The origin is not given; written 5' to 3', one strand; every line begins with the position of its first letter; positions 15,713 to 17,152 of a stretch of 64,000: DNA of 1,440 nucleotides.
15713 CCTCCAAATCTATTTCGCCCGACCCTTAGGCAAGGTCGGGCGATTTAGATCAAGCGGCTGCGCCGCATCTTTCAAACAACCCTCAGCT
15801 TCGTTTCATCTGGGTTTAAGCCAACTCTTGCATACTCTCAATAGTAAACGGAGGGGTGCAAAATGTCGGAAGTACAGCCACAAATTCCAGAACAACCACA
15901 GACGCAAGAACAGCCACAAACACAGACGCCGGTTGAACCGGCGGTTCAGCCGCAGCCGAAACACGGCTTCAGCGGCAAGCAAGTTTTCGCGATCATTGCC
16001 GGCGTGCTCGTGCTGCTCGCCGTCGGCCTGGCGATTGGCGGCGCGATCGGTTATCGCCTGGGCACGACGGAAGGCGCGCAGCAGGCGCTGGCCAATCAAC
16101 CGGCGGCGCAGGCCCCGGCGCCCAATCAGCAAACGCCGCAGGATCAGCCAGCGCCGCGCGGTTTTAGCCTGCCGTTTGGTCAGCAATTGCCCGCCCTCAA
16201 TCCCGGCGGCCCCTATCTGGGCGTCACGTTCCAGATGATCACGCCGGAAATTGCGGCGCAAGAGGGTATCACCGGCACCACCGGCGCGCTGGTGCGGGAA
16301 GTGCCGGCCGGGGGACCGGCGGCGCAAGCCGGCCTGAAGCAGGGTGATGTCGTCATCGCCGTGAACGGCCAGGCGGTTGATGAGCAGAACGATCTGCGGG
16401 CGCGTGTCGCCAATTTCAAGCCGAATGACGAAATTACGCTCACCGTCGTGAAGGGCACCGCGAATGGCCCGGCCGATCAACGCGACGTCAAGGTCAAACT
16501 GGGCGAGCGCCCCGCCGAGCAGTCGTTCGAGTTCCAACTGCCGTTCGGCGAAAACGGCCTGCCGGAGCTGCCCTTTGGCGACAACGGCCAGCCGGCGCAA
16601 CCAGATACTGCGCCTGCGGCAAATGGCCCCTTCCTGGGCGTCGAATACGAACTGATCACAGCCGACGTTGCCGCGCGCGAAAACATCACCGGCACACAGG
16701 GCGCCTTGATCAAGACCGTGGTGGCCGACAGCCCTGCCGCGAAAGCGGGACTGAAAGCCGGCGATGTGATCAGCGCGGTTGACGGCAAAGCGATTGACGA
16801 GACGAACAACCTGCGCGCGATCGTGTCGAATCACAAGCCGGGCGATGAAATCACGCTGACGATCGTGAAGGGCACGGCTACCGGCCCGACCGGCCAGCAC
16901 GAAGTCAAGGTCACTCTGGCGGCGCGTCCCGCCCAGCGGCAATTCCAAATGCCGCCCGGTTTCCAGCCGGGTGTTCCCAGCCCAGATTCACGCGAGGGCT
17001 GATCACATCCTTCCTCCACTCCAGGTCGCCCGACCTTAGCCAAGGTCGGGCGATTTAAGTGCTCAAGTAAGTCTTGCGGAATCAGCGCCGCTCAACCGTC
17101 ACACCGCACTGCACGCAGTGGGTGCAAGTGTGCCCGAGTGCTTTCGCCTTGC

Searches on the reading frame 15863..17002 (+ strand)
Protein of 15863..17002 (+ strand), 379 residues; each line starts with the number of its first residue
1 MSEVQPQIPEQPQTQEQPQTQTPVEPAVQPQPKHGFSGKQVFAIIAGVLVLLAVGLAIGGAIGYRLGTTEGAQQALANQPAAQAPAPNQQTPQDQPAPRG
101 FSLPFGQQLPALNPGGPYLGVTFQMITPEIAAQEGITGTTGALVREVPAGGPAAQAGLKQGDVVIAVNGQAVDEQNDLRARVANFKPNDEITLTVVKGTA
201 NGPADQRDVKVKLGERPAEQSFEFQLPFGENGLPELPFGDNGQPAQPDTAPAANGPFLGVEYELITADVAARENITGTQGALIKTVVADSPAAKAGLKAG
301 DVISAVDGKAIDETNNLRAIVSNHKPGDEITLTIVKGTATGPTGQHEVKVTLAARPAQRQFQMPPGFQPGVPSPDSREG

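Call 8: search_protein_families(library=pfam, proteins=[window:15863-17002:+], max_evalue=0.01)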
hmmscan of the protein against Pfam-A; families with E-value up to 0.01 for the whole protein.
window:15863-17002:+ (379 aa): 8 families
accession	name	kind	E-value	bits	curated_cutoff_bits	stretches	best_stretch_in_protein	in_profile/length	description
PF13180.12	PDZ_2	-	1.1e-31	109.3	27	2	257-337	2-70/80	PDZ domain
PF17820.7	PDZ_6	-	1.4e-23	82.8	27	2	283-335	2-53/54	PDZ domain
PF00595.29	PDZ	-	1.6e-23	83.3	23.2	2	120-195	13-80/81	PDZ domain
PF14685.13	PDZ_Tricorn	-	6.3e-10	39.4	25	2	150-209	30-86/88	Tricorn protease PDZ domain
PF04495.20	GRASP55_65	-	2.7e-07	31.4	27.7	0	142-196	45-99/138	GRASP55/65 PDZ-like domain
PF12080.14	GldM_4th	-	5.4e-05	24.2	24.6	0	314-349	70-105/114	GldM C-terminal domain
PF19805.5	DUF6288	-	0.0003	20.5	26.3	0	283-313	5-39/402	Family of unknown function (DUF6288)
PF21558.3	Pept_S41_N_bact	-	0.00062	20.1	27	0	291-313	14-36/87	Bacteroidetes, Peptidase, S41 family, N-terminal domain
